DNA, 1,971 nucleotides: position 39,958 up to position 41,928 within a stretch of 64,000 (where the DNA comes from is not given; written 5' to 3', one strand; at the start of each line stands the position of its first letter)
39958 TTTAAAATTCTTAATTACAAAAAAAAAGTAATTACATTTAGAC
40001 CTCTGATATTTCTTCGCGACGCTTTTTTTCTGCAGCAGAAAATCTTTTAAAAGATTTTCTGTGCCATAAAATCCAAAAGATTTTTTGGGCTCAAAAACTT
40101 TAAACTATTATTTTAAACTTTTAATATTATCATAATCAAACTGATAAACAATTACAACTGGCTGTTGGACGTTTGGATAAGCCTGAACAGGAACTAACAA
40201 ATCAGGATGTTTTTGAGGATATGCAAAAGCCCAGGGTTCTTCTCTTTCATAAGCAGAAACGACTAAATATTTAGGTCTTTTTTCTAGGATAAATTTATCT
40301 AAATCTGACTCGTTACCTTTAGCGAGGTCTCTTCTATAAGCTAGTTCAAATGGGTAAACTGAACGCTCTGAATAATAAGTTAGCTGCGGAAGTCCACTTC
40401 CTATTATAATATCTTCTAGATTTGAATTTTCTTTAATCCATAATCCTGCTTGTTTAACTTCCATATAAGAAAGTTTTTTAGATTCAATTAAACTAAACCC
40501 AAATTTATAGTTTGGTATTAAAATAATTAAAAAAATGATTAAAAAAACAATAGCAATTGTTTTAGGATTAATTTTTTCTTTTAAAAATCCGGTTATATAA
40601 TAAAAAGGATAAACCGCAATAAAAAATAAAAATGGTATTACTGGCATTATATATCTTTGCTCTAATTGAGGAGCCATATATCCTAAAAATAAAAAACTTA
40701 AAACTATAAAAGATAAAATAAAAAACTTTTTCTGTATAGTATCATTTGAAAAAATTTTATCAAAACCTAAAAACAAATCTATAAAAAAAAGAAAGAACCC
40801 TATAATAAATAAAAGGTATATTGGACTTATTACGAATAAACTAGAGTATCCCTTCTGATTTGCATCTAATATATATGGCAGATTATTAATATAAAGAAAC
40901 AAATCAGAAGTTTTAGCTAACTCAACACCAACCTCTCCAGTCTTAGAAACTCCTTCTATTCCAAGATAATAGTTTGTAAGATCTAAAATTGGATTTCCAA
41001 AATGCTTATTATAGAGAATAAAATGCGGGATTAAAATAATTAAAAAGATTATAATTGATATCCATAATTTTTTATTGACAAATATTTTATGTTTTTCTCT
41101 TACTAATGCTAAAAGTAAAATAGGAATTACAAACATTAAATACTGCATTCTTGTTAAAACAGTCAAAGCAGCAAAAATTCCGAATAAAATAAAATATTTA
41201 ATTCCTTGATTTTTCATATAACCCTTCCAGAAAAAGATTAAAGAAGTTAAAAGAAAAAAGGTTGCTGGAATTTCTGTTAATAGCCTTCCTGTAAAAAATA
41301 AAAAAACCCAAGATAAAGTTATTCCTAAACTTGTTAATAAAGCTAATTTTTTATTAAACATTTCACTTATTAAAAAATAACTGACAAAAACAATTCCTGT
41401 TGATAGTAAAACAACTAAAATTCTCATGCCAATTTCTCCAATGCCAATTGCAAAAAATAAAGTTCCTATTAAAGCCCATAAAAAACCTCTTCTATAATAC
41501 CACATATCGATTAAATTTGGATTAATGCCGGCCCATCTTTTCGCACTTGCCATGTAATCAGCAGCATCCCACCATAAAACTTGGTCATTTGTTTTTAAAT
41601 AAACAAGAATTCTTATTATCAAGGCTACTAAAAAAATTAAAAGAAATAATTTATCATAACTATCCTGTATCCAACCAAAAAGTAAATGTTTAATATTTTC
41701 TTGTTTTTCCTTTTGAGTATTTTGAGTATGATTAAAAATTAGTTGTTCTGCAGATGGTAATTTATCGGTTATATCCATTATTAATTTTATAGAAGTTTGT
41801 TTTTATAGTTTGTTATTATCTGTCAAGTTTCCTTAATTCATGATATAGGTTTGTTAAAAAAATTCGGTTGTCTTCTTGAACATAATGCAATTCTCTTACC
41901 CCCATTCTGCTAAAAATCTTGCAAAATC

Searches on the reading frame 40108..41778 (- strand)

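Call 46: search_protein_families(library=pfam, proteins=[window:40108-41778:-], max_evalue=0.01)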
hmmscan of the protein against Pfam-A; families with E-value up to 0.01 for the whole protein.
window:40108-41778:- (556 aa): 2 families
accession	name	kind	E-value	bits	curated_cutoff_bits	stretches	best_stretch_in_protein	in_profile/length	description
PF13231.12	PMT_2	-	4.7e-13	50.1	26.1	1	100-254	5-159/160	Dolichyl-phosphate-mannose-protein mannosyltransferase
PF02366.24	PMT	-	2.4e-07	31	22.7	1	113-255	80-233/245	Dolichyl-phosphate-mannose-protein mannosyltransferase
